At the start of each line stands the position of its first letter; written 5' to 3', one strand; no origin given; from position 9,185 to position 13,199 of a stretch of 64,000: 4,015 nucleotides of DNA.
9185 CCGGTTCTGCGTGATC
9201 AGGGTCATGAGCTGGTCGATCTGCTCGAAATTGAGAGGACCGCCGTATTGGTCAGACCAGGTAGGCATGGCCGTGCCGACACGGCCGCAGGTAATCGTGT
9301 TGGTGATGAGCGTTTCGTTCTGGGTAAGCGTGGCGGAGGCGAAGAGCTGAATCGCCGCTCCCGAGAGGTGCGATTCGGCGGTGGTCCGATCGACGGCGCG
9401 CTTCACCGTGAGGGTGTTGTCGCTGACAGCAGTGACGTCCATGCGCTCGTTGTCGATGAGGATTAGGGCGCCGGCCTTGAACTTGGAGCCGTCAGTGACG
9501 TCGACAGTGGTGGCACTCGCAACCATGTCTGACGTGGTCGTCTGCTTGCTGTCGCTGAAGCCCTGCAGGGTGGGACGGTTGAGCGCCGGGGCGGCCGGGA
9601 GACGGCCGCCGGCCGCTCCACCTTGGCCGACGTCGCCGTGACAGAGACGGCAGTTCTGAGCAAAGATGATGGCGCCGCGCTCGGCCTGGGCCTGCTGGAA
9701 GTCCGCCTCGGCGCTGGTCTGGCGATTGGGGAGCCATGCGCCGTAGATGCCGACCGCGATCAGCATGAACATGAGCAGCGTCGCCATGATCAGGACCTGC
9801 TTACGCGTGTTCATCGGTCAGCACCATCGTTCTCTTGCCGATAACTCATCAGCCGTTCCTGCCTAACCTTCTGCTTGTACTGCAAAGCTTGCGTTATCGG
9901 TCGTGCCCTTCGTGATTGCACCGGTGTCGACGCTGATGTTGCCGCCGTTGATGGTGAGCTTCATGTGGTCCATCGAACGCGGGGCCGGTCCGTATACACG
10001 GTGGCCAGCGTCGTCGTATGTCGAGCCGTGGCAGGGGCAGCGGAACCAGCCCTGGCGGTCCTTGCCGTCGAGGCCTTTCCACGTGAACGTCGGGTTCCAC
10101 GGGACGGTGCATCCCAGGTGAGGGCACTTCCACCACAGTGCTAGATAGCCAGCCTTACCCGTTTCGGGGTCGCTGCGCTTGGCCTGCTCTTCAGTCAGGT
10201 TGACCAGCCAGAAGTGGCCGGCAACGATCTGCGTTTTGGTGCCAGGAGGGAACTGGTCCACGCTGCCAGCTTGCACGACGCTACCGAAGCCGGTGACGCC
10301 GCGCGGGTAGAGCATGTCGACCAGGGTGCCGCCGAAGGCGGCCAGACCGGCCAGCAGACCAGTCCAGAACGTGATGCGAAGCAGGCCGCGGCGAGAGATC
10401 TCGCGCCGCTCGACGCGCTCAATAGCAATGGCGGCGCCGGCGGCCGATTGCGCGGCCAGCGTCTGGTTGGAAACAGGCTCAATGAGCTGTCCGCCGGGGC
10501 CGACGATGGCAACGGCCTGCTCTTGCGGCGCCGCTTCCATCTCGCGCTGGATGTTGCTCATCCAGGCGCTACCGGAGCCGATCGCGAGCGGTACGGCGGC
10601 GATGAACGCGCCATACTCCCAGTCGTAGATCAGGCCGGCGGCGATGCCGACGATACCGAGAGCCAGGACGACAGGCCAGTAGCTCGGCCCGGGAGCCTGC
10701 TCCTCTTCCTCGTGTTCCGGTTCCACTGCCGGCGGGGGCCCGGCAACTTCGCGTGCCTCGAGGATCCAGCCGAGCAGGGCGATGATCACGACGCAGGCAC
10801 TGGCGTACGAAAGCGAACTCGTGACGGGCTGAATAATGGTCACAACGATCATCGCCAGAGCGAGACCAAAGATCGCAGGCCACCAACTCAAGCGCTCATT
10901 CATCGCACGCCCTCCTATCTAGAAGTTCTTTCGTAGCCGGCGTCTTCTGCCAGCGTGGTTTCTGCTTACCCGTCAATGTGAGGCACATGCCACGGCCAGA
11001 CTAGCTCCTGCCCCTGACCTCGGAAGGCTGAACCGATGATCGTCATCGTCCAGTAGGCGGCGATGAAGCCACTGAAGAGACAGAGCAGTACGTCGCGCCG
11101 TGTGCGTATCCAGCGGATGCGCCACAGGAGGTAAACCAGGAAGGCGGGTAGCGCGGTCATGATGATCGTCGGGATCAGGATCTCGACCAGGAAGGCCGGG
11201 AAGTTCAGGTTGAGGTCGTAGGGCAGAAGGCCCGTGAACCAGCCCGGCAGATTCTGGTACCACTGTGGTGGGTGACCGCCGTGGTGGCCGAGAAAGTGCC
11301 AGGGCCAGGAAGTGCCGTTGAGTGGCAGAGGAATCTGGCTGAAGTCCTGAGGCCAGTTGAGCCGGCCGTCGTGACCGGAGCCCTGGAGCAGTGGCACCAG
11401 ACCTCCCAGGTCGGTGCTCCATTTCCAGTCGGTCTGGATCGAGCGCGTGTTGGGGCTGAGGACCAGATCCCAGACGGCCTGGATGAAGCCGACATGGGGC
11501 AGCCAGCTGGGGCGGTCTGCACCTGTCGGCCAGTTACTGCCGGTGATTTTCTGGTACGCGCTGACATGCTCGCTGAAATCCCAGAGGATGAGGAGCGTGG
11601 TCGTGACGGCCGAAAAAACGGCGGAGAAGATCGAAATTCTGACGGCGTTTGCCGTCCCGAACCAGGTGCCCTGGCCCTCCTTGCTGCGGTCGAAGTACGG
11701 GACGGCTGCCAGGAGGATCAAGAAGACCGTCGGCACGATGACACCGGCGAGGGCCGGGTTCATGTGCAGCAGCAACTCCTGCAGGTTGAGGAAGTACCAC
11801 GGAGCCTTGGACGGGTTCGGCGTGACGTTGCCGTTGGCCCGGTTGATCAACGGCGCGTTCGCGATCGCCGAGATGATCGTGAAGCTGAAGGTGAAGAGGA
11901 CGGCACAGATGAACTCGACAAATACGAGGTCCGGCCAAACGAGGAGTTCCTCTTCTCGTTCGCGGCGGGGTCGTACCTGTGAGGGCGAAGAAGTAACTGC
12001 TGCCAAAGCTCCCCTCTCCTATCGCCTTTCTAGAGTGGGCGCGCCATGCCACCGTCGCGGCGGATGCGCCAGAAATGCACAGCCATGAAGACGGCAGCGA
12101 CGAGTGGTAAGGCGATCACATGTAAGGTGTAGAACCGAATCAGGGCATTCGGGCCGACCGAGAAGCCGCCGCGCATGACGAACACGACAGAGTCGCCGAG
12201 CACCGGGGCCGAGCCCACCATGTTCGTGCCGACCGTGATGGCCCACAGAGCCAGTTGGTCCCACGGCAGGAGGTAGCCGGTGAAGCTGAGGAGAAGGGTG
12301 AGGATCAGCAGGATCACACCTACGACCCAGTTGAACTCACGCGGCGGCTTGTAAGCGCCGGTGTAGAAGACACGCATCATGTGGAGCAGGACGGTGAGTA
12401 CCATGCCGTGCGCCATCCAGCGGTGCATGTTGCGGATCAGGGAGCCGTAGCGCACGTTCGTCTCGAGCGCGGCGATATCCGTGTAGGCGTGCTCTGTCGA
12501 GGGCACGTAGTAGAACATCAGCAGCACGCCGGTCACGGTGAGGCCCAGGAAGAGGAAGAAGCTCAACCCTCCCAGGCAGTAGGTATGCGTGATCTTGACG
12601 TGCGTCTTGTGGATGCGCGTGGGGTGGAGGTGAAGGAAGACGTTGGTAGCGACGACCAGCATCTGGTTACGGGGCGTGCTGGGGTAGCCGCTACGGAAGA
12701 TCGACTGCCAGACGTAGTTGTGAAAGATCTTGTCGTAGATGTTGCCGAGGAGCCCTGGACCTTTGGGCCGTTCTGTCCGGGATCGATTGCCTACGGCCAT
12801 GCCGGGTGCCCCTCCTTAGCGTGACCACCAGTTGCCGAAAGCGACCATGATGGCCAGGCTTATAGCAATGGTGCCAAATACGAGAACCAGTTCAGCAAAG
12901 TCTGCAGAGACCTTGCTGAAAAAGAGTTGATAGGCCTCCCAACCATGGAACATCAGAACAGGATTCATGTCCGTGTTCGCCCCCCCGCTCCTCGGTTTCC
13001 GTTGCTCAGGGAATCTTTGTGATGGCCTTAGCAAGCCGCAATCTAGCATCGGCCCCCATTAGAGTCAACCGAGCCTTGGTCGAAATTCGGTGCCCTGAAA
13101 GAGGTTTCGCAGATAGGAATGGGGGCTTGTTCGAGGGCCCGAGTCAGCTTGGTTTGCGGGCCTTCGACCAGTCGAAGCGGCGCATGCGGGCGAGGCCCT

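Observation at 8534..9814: Cytochrome c fused to a cupredoxin, with an internal tandem duplication, as the terminal gene of a bc-complex operon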

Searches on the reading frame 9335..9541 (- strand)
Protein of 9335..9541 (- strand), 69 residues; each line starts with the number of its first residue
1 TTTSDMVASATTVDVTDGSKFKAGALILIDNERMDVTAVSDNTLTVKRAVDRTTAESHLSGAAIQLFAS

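Call 29: search_solved_structures(query=A2, max_evalue=10, show_alignments=2)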
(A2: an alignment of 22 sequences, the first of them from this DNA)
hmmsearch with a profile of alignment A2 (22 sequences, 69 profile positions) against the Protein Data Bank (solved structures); distinct sequences matched with E-value up to 10: 7.
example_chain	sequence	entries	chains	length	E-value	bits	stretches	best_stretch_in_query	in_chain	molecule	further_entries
8vjh_A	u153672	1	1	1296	1.8e-13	53.4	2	22-66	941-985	Minor tail protein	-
8rk3_o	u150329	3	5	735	4.8e-07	32.9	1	9-68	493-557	Tip attachment protein J domain-containing protein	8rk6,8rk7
9k4a_A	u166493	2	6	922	0.011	18.9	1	1-39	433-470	Depolymerase, capsule K1-specific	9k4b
4g6t_B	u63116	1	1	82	0.074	16.3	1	20-62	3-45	Type III effector HopA1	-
1iz6_A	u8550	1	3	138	0.73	13.1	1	18-39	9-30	Initiation Factor 5A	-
1k0h_A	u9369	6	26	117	0.79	13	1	12-41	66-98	gpFII | Tail attachment protein | Head-tail connector protein FII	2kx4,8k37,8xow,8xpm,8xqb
9in6_M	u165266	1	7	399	1.6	12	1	39-65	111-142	major capsid of VP1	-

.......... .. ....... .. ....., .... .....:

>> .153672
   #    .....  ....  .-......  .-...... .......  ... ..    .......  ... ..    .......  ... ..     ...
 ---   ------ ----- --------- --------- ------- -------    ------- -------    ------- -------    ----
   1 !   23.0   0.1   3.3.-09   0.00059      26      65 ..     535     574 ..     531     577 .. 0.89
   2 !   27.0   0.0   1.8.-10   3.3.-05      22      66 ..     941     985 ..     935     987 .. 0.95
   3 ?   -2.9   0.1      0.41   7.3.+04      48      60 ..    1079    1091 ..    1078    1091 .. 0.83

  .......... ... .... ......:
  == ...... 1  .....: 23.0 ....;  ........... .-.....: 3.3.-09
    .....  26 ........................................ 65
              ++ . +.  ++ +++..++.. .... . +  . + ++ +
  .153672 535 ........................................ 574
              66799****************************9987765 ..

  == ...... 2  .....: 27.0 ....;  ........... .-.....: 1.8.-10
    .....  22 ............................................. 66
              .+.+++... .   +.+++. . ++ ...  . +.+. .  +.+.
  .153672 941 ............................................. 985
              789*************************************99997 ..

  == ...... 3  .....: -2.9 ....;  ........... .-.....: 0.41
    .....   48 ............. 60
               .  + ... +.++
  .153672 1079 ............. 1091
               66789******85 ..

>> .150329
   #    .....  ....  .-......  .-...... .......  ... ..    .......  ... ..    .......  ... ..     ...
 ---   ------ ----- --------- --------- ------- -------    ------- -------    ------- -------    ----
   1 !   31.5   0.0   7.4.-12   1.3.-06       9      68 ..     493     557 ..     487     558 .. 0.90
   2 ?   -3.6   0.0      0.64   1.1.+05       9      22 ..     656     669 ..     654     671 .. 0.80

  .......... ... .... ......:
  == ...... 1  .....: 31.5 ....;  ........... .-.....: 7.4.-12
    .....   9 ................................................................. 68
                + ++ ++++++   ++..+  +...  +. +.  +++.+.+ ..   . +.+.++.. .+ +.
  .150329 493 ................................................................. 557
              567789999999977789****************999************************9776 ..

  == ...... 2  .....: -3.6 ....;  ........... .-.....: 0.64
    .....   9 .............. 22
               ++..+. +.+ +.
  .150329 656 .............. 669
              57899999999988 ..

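Call 30: search_protein_families(library=pfam, alignment_id=A2, max_evalue=1)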
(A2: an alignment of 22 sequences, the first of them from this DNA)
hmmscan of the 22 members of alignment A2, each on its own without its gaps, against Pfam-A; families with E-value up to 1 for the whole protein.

A. member 1, seq(69 aa): 1 family
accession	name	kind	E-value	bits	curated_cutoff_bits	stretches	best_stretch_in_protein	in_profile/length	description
PF24149.1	K1-lyase_Rider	-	0.0015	19.3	27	1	3-50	6-51/89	K1 capsule-specific polysaccharide lyase, Rider domain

B. families by the number of members that match (of 22 scanned): 19 families
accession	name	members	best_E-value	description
PF01957.25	NfeD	5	0.0022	NfeD-like C-terminal, partner-binding domain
PF24149.1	K1-lyase_Rider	4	0.0015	K1 capsule-specific polysaccharide lyase, Rider domain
PF19769.4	CPxCG_zf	2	0.018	CPxCG-related zinc finger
PF24353.1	DUF7513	2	0.11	Domain of unknown function (DUF7513)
PF20579.4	LapA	1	0.02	LapA domain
PF08207.18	EFP_N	1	0.038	Elongation factor P (EF-P) KOW-like domain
PF07691.17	PA14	1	0.061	PA14 domain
PF19306.5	WH_Lhr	1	0.074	Large helicase-related protein, winged helix domain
PF09956.15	Phage_cement_2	1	0.1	Phage cement protein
PF23962.1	DUF7290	1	0.11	Domain of unknown function (DUF7290)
PF22817.2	ApeP-like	1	0.12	ApeP dehydratase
PF07883.17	Cupin_2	1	0.13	Cupin domain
PF18630.7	Peptidase_M60_C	1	0.13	Peptidase M60 C-terminal domain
PF18914.6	DUF5666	1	0.14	Domain of unknown function (DUF5666)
PF11503.13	YNR034W-A-like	1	0.15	YNR034W-A-like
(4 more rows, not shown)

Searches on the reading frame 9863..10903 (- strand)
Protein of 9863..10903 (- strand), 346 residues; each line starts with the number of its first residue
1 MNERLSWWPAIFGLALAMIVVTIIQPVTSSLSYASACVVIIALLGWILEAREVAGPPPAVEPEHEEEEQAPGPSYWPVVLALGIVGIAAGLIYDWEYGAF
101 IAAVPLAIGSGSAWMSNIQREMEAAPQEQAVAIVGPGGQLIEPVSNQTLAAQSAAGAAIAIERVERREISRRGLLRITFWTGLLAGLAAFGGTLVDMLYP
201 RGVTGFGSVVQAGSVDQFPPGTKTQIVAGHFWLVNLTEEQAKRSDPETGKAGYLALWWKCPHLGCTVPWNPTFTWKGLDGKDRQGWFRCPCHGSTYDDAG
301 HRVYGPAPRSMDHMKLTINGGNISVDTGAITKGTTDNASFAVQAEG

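Call 3: search_protein_families(library=pfam, proteins=[window:9863-10903:-], max_evalue=0.1)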
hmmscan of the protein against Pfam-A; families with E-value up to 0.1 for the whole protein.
window:9863-10903:- (346 aa): 2 families
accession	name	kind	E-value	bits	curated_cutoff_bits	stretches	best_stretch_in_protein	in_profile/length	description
PF00355.32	Rieske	-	5.1e-08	33.2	20.3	1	213-311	6-84/88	Rieske [2Fe-2S] domain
PF12270.13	Cyt_c_ox_IV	-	7.4e-05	23.3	26.9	1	6-49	84-125/132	Cytochrome c oxidase subunit IV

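Call 4: search_protein_families(library=ncbifam, proteins=[window:9863-10903:-], max_evalue=0.1)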
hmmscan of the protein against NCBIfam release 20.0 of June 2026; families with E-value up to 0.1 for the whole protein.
window:9863-10903:- (346 aa): 5 families
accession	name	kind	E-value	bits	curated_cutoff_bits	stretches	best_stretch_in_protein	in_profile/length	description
NF045928.1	Cytb6fFeSPetC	equivalog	2.9e-14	52.8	250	1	257-325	105-163/179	cytochrome b6-f complex iron-sulfur subunit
NF010001.0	PRK13474.1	subfamily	5.4e-14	51.9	154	1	259-329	106-165/178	cytochrome b6-f complex iron-sulfur subunit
TIGR01416.1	Rieske_proteo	equivalog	6.7e-13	49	97.4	1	242-312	98-161/176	ubiquinol-cytochrome c reductase iron-sulfur subunit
NF050121.1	bc1_QcrA_actin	exception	1e-06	28.6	275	1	227-319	210-298/319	cytochrome bc1 complex Rieske iron-sulfur subunit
TIGR02694.1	arsenite_ox_S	equivalog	0.013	15.4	95.65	1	281-322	68-111/129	arsenate reductase (azurin) small subunit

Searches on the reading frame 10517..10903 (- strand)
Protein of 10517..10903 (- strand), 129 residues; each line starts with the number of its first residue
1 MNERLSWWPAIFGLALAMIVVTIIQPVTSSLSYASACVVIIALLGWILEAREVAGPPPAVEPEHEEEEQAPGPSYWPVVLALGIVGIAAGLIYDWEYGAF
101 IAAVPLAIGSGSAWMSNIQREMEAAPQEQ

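Call 60: search_protein_families(library=pfam, proteins=[window:10517-10903:-], max_evalue=0.1)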
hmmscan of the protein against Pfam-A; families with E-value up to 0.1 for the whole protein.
seq(129 aa): 5 families
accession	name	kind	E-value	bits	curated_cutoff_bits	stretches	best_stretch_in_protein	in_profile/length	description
PF12270.13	Cyt_c_ox_IV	-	7.1e-06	26.6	26.9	1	6-49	84-125/132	Cytochrome c oxidase subunit IV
PF13567.11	DUF4131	-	0.00041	20.5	31.6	0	5-48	3-47/165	Domain of unknown function (DUF4131)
PF07331.16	TctB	-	0.019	15.6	29.1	1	37-93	4-49/137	Tripartite tricarboxylate transporter TctB family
PF05857.17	TraX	-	0.079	13.3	25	1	12-111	112-190/217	TraX protein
PF24396.1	DUF7541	-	0.081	13.2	28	1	64-94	5-35/120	Family of unknown function (DUF7541)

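Call 62: search_solved_structures(query=A3, max_evalue=10, show_alignments=3)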
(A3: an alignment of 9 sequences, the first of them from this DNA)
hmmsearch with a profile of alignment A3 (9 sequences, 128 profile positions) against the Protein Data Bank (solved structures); distinct sequences matched with E-value up to 10: 4.
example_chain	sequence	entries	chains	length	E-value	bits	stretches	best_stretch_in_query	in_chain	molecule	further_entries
7wwb_A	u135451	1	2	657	0.17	15.2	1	9-64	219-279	Choline transporter-like protein 1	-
9qu3_A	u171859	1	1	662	0.17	15.2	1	9-64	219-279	Choline transporter-like protein 1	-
7tmw_R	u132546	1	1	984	0.34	14.2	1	56-124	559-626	Relaxin receptor 1, Guanine nucleotide-binding protein G(s) subunit alpha isoforms short f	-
8j5q_C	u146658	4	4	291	1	12.7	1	6-94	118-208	Putative peptide transport permease protein Rv1282c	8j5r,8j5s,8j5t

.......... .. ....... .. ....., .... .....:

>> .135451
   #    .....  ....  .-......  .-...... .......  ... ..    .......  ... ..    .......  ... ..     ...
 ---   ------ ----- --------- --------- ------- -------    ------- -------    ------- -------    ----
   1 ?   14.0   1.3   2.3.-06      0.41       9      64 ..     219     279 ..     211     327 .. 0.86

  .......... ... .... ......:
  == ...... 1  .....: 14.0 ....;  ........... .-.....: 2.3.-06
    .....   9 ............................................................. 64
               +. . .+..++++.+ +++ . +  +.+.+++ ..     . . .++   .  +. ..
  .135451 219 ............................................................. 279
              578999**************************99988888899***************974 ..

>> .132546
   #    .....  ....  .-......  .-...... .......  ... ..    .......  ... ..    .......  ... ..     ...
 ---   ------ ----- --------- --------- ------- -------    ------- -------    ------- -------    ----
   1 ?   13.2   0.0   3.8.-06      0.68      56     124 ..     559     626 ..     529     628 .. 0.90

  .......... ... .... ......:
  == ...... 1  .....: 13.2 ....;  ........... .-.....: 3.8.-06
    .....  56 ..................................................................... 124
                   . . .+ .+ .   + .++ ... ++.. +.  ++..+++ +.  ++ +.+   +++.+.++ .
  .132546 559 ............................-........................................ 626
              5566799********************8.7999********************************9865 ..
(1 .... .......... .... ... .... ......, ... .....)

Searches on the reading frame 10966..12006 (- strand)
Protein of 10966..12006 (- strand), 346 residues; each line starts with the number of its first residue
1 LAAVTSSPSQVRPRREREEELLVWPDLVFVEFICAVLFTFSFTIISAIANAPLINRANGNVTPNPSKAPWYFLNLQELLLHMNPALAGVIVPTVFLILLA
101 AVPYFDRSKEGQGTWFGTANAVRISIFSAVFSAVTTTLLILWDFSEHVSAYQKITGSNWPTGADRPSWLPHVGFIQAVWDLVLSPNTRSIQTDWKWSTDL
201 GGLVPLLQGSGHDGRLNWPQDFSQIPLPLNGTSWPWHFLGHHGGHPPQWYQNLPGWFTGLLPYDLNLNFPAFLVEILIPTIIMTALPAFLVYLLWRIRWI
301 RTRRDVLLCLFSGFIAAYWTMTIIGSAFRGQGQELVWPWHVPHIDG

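Call 3: search_protein_families(library=pfam, proteins=[window:10966-12006:-], max_evalue=0.1)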
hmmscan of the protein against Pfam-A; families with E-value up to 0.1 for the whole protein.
window:10966-12006:- (346 aa): 1 family
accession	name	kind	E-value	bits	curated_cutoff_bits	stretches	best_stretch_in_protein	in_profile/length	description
PF00032.22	Cytochrom_B_C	-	1.2e-05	26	20.7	1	57-132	2-76/102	Cytochrome b(C-terminal)/b6/petD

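Call 4: search_protein_families(library=ncbifam, proteins=[window:10966-12006:-], max_evalue=0.1)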
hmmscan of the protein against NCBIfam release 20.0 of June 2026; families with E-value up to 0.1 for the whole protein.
window:10966-12006:- (346 aa): 2 families
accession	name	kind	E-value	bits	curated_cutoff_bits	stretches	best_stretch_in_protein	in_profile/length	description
NF040970.1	memb_ExtQ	equivalog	6.3e-11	42.6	150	1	36-136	17-116/134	selenite/tellurite reduction operon b-type cytochrome membrane protein ExtQ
TIGR01156.1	cytb6_f_IV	equivalog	0.072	12.9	127.05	0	23-114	31-123/160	cytochrome b6-f complex subunit IV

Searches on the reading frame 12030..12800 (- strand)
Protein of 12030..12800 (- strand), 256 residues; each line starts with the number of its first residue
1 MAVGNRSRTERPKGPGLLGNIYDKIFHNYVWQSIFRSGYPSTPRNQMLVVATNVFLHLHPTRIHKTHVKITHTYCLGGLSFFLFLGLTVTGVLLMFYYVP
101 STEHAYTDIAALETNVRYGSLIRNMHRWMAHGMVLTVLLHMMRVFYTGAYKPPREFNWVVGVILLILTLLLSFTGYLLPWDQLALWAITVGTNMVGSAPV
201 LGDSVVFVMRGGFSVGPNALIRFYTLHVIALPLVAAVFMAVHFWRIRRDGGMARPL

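Call 3: search_protein_families(library=pfam, proteins=[window:12030-12800:-], max_evalue=0.1)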
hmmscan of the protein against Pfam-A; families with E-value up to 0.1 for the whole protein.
window:12030-12800:- (256 aa): 4 families
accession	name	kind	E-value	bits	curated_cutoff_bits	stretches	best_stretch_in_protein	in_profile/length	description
PF00033.24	Cytochrome_B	-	5.4e-47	160.5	27.2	1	68-248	8-187/189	Cytochrome b/b6/petB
PF13631.11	Cytochrom_B_N_2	-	2.5e-37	128.9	27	1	133-253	3-123/169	Cytochrome b(N-terminal)/b6/petB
PF14358.11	DUF4405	-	2.3e-06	28.4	26.7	1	79-142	5-63/66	Domain of unknown function (DUF4405)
PF06157.16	DUF973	-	0.0014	18.3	26.4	1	61-178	42-149/309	Protein of unknown function (DUF973)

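Call 4: search_protein_families(library=ncbifam, proteins=[window:12030-12800:-], max_evalue=0.1)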
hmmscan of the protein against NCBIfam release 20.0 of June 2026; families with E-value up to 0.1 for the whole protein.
window:12030-12800:- (256 aa): 4 families
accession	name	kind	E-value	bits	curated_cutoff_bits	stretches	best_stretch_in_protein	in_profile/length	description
NF040969.1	cytb_ExtP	equivalog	3.8e-89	298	290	1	51-252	2-203/205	selenite/tellurite reduction operon b-type cytochrome ExtP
NF002990.0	PRK03735.1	subfamily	5.1e-62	209.6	325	1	50-250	18-218/223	cytochrome b6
NF050120.1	bc1_QcrB_actin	exception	4.5e-31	108.3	500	1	73-243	25-212/458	cytochrome bc1 complex cytochrome b subunit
NF041076.1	cyt_b_SoxC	equivalog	7.8e-30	104.2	740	1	73-245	27-194/542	proton pump complex cytochrome B SoxC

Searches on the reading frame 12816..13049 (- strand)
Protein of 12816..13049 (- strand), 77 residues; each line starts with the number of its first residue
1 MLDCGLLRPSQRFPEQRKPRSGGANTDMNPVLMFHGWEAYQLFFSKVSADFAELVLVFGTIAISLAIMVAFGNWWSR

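Call 3: search_protein_families(library=pfam, proteins=[window:12816-13049:-], max_evalue=0.1)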
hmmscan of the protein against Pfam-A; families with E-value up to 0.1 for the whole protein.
window:12816-13049:- (77 aa): 0 families
